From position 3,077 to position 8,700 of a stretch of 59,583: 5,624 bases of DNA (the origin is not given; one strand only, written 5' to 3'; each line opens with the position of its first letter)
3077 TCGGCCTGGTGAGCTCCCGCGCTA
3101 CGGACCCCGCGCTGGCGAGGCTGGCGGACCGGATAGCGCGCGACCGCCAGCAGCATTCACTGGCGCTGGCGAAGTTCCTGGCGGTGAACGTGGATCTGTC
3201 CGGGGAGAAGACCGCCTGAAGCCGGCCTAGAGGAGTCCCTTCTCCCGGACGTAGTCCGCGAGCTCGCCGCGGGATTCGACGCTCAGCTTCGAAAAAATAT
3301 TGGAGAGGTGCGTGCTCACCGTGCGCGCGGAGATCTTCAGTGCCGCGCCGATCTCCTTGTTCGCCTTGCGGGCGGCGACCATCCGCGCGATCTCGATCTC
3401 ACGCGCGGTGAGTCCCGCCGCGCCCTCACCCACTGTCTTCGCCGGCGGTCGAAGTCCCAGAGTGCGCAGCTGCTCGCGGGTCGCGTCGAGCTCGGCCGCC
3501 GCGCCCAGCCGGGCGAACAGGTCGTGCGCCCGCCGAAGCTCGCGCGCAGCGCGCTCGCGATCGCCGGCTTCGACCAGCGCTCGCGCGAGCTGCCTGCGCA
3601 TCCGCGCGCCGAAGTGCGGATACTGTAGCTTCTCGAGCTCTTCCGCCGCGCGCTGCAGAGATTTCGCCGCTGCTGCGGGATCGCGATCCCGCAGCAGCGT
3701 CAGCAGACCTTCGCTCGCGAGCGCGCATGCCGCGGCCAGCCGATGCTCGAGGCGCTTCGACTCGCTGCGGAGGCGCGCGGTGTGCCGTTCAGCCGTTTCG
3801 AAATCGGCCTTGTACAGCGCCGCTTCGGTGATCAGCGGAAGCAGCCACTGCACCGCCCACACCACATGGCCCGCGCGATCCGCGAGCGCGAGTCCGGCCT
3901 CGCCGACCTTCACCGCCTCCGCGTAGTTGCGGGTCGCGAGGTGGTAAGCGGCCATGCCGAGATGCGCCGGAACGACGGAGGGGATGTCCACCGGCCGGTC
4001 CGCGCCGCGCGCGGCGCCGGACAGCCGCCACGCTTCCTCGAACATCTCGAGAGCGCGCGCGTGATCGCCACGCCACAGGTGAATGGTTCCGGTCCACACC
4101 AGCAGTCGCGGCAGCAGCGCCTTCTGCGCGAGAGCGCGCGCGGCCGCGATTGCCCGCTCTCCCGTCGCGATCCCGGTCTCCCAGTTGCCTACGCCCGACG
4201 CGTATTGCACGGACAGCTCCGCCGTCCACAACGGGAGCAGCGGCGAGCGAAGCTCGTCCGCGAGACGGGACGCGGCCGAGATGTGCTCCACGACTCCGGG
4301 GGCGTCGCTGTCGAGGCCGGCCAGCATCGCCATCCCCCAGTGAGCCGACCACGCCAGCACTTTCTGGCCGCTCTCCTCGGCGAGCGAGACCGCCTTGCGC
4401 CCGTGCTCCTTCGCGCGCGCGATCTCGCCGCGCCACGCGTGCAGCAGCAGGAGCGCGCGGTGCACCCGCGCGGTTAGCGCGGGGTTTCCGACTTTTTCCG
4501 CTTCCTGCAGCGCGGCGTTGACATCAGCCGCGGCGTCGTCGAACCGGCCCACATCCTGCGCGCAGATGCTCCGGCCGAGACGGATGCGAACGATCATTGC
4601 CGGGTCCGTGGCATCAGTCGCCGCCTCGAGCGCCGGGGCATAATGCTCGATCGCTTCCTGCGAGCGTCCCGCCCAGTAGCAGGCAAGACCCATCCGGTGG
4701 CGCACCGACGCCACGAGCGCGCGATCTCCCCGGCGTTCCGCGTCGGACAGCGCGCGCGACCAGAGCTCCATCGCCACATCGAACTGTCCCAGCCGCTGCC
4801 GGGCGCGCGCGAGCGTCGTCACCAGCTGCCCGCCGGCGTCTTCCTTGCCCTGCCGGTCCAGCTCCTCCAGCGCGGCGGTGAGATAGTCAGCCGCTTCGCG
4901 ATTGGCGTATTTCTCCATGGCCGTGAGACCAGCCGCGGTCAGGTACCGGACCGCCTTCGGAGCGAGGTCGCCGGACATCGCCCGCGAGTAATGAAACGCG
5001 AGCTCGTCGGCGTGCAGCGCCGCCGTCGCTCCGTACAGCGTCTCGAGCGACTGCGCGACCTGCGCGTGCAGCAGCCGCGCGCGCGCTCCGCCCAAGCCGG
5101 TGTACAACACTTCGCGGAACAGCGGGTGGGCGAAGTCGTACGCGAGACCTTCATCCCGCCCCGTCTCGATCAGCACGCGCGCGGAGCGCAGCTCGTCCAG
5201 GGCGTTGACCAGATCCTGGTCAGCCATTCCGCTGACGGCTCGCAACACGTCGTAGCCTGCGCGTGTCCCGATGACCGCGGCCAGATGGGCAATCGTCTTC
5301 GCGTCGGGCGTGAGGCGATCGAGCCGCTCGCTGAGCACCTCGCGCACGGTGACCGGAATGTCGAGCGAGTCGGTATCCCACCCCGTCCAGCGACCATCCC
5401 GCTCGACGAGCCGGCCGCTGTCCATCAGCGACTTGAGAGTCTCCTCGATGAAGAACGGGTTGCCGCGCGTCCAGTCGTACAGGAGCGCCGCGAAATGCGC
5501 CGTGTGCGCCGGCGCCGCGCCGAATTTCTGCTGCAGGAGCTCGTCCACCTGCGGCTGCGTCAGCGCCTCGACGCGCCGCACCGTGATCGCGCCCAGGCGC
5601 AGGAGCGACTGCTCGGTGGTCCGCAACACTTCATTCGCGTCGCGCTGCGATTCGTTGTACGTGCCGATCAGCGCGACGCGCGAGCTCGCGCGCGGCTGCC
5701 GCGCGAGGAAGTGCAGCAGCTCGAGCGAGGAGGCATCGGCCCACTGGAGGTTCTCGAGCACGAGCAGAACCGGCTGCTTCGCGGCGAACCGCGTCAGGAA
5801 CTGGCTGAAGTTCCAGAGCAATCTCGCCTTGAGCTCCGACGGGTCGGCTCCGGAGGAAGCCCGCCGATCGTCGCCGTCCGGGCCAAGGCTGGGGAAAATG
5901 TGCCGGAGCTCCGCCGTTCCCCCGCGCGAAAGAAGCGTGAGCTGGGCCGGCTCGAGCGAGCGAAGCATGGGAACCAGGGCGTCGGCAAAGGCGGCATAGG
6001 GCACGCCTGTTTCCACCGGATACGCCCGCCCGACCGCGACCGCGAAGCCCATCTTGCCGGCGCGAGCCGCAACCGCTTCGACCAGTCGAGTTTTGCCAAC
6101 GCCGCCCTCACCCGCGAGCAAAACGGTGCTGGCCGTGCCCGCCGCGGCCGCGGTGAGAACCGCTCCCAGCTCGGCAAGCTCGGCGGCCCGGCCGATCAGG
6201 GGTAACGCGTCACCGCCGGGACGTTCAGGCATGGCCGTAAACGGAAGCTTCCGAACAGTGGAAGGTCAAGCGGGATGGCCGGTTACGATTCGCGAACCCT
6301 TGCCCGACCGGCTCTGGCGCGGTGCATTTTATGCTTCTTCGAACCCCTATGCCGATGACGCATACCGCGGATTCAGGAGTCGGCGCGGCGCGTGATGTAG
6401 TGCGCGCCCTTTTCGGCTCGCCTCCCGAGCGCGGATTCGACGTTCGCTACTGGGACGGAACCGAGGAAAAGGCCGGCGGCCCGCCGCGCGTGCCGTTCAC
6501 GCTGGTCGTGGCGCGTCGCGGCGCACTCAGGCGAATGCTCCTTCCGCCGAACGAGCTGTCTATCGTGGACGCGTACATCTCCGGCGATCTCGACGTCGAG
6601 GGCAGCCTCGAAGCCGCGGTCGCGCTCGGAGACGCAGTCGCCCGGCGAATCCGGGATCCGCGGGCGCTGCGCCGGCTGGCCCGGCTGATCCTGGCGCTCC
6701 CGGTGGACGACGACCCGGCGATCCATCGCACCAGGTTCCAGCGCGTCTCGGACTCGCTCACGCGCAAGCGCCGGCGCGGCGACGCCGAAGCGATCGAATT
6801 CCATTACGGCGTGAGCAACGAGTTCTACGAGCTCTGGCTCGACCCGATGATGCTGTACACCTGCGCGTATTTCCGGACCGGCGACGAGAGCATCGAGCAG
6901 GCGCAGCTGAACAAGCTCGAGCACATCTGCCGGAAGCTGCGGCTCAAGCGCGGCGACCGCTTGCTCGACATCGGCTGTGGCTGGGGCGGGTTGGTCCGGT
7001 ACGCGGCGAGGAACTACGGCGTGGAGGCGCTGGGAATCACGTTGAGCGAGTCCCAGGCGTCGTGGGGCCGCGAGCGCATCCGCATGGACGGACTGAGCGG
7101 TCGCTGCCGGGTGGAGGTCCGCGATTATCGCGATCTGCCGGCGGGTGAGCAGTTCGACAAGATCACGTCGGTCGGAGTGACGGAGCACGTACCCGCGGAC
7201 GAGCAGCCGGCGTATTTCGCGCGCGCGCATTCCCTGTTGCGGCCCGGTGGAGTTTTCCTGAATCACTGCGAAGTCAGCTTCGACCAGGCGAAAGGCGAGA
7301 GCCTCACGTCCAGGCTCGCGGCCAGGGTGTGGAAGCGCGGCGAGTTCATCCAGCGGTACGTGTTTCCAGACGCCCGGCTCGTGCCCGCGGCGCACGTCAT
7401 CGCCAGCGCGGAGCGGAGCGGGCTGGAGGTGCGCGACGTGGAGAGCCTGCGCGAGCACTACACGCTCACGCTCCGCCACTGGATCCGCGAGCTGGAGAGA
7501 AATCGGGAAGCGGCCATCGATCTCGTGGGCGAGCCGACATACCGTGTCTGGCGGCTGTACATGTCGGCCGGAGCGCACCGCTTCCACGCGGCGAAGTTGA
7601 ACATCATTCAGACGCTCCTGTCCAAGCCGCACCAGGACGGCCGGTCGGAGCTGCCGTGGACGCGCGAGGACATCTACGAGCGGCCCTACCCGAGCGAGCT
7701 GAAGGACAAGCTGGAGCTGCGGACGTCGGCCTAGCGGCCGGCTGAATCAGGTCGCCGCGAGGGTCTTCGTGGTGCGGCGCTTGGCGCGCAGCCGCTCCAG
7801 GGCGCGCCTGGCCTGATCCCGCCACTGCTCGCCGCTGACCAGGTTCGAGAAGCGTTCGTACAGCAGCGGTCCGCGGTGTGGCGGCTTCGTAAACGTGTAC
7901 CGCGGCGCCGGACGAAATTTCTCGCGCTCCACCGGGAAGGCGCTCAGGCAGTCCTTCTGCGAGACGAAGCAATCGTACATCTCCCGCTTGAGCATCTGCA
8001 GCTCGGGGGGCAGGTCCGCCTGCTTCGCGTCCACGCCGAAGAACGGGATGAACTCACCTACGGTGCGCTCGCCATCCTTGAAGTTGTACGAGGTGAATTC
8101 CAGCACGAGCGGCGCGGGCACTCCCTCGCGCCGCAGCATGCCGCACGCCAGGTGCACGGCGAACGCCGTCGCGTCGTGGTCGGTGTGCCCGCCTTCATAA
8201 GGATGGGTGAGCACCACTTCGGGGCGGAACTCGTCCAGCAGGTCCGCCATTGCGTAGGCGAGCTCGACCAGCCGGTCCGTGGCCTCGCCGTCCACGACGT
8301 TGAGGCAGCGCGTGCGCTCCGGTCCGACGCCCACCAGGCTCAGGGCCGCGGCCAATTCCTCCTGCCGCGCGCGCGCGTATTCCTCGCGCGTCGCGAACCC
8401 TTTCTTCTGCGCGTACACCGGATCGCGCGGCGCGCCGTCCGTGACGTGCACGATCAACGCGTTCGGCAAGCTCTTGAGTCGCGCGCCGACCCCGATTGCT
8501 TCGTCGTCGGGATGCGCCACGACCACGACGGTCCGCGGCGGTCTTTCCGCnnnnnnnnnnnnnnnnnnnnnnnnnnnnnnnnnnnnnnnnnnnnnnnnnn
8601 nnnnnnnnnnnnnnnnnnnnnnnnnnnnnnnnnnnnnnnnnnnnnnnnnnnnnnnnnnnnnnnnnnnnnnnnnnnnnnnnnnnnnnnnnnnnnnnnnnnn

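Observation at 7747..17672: Non-canonical synthase-dependent exopolysaccharide locus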

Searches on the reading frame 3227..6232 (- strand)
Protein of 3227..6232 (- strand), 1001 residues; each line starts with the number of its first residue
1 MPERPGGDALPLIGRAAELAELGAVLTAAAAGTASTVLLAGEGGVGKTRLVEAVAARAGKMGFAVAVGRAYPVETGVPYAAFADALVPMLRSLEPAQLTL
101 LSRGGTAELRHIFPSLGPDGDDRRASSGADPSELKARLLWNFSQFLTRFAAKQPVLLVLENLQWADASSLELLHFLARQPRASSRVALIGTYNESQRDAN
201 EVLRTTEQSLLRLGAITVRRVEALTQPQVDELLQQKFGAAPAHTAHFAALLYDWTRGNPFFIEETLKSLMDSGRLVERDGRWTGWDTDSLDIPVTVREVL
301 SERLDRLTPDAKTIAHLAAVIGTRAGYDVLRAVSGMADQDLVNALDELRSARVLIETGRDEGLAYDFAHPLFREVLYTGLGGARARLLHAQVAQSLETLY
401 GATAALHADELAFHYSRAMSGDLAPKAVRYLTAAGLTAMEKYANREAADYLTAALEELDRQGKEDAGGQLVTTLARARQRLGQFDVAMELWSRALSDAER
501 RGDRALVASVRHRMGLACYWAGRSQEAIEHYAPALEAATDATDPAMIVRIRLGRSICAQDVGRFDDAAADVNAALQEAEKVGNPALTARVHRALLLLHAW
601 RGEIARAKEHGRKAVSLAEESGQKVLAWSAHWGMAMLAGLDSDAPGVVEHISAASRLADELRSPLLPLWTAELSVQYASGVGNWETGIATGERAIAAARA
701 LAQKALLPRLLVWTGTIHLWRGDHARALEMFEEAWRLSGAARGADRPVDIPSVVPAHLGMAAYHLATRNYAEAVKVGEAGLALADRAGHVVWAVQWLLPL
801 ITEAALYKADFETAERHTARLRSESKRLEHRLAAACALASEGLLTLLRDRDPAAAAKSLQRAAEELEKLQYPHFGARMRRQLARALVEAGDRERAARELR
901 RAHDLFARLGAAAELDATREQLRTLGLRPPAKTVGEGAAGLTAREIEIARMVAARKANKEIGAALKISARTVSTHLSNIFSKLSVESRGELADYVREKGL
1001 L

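Call 22: search_protein_families(library=pfam, proteins=[window:3227-6232:-], max_evalue=0.001)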
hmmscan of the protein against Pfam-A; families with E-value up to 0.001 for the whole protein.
window:3227-6232:- (1001 aa): 6 families
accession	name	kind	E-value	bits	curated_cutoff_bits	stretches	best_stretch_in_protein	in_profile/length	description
PF13191.12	AAA_16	-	8.7e-28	98.3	32.6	1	11-189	1-167/167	AAA ATPase domain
PF00196.25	GerE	-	3.8e-17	62.1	23.5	1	941-994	3-56/57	Bacterial regulatory proteins, luxR family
PF13424.12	TPR_12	-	1.2e-11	45.1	30.1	1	473-539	8-76/77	Tetratricopeptide repeat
PF07719.23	TPR_2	-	4.5e-10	39.3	27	0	511-535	4-28/34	Tetratricopeptide repeat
PF00515.34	TPR_1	-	3.6e-06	27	27.8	0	511-531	4-24/34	Tetratricopeptide repeat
PF13401.12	AAA_22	-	5.3e-05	24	27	1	33-193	4-125/130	AAA domain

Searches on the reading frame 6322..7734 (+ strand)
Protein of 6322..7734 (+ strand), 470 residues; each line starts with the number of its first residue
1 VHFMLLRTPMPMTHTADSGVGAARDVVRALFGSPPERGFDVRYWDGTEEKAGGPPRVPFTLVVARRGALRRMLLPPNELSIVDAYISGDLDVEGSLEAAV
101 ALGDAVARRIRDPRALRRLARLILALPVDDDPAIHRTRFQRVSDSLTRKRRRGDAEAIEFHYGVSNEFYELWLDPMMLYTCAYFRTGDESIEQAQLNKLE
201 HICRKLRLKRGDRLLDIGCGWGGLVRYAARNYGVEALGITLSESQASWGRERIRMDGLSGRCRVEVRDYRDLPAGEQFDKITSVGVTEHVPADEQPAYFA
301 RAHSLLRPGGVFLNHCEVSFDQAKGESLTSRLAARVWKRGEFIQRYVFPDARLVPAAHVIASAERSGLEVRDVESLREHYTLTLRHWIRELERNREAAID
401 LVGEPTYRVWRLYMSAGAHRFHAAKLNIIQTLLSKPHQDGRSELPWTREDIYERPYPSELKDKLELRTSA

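Call 22: search_protein_families(library=pfam, proteins=[window:6322-7734:+], max_evalue=0.001)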
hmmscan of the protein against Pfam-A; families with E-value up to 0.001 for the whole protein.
window:6322-7734:+ (470 aa): 8 families
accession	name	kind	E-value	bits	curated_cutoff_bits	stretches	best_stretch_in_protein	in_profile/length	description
PF02353.26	CMAS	-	2.4e-87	293.1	27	1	151-430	3-272/273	Mycolic acid cyclopropane synthetase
PF13649.12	Methyltransf_25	-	2.9e-17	63.6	27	1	215-310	2-97/97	Methyltransferase domain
PF08241.18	Methyltransf_11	-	1.8e-13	51.4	21.2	1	215-313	1-94/95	Methyltransferase domain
PF08242.18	Methyltransf_12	-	2.2e-12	48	30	1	215-312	1-98/98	Methyltransferase domain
PF13489.12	Methyltransf_23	-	3.6e-11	43.5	27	1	206-313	16-115/164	Methyltransferase domain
PF13847.12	Methyltransf_31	-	1e-09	38.7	27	1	209-316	2-112/145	Methyltransferase domain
PF25371.1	DUF7884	-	2.1e-06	28.3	27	1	35-100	10-75/90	Domain of unknown function (DUF7884)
PF01728.25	FtsJ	-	0.00018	22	24.1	1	198-253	8-62/181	FtsJ-like methyltransferase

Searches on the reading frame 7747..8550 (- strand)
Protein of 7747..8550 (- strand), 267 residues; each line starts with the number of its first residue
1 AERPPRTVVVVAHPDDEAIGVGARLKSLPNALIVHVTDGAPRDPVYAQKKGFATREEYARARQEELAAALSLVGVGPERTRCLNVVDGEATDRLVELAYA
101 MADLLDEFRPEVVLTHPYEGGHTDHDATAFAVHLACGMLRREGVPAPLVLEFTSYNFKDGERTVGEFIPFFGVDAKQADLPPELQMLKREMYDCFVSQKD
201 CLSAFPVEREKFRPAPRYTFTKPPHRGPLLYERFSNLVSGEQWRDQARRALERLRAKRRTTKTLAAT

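Call 53: search_solved_structures(query=window:7747-8550:-, max_evalue=0.01)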
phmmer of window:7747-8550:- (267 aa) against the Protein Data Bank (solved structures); distinct sequences matched with E-value up to 0.01: 2.
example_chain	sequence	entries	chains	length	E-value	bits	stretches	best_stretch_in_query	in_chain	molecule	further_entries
2x9l_A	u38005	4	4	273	0.002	20.7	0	92-203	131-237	N-ACYL GLM PEUDO-TEICOPLANIN DEACETYLASE | Teicoplanin pseudoaglycone deacetylases Orf2 | Teicoplanin pseudoaglycone deacetylase Orf2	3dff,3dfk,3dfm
6iiy_A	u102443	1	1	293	0.0049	19.4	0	92-203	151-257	deacetylase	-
